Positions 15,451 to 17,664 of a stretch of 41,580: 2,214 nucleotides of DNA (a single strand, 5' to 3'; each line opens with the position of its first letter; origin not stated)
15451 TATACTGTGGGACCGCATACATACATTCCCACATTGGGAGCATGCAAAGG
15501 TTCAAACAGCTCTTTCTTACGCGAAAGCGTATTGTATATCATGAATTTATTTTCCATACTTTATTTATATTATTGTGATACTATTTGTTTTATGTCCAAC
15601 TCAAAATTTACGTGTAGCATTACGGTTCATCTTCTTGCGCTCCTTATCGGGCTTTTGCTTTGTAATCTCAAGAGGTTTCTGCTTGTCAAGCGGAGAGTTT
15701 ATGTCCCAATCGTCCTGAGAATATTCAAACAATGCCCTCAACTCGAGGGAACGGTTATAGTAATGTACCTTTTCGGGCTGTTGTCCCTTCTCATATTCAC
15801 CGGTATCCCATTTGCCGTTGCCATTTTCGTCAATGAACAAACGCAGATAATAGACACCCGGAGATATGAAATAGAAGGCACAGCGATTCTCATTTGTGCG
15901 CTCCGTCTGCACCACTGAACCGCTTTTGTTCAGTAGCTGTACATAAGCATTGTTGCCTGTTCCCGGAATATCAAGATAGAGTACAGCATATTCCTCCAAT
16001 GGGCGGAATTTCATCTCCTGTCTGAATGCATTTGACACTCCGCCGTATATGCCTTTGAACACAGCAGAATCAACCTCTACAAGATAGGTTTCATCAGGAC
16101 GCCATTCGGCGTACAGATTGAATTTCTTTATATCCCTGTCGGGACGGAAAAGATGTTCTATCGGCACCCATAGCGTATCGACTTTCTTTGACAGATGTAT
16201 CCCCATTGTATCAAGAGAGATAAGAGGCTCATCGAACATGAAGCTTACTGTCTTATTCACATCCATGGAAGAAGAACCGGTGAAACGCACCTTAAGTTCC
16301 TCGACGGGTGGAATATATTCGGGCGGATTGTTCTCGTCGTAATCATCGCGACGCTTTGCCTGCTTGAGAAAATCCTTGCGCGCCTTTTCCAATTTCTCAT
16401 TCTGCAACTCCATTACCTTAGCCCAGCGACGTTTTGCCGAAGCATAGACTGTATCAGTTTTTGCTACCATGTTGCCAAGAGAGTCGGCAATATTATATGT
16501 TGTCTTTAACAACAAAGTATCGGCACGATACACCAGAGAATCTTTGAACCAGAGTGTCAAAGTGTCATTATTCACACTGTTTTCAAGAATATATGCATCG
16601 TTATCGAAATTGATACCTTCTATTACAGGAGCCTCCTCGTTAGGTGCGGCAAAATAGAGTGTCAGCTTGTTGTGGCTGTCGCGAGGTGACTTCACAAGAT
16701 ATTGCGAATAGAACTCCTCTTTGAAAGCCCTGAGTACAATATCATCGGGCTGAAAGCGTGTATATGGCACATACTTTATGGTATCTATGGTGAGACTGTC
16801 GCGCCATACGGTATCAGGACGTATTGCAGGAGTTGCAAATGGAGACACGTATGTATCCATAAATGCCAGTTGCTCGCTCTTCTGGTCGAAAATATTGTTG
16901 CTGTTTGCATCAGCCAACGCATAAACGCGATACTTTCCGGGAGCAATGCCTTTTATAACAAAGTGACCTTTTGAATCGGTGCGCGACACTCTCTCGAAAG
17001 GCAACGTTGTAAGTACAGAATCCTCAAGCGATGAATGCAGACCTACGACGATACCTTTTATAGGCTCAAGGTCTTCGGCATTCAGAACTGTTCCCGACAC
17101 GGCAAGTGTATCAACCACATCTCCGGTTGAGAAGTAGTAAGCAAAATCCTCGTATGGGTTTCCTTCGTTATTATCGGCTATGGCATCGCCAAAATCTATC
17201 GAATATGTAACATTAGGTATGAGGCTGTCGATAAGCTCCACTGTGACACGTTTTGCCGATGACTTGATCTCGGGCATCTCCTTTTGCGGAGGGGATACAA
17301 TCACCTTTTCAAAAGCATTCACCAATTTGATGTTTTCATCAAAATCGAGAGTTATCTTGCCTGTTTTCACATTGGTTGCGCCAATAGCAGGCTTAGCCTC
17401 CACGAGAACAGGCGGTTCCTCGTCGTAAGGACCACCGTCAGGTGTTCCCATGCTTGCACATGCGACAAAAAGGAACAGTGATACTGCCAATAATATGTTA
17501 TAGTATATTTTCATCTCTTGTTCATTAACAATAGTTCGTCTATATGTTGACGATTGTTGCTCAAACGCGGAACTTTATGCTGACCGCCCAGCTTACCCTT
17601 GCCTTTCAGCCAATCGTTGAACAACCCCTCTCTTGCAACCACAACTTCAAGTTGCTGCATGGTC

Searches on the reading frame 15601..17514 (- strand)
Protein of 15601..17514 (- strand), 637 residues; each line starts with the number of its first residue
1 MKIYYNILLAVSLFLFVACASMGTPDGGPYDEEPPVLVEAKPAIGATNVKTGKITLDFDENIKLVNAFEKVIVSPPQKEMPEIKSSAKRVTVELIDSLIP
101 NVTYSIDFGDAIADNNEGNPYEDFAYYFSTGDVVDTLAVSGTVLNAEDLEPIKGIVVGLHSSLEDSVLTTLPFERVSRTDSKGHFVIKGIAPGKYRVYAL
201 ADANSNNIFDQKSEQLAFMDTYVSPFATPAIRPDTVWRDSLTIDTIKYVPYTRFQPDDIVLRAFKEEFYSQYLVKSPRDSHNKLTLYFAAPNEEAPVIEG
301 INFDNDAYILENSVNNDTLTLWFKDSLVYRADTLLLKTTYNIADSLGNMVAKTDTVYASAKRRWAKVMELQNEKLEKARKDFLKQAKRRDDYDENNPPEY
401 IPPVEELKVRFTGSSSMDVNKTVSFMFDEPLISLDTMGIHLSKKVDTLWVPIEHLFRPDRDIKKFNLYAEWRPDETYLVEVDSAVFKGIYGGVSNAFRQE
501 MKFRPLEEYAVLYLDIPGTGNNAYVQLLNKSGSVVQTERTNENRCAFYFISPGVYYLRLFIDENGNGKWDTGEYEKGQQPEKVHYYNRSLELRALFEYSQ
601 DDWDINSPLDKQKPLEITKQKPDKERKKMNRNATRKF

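Call 10: search_protein_families(library=pfam, proteins=[window:15601-17514:-])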
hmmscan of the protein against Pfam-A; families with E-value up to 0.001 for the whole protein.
window:15601-17514:- (637 aa): 4 families
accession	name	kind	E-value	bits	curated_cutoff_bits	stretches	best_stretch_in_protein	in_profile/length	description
PF13205.12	Big_5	-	8.7e-22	78.3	23.6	1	31-130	1-105/105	Bacterial Ig-like domain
PF09912.14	DUF2141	-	2.8e-07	30.9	24.4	0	176-212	37-73/112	Uncharacterized protein conserved in bacteria (DUF2141)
PF13620.12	CarboxypepD_reg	-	1.4e-06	29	32.3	1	139-201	2-56/82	Carboxypeptidase regulatory-like domain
PF17210.9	SdrD_B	-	0.00014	22.5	29.7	0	148-204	21-69/112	SdrD B-like domain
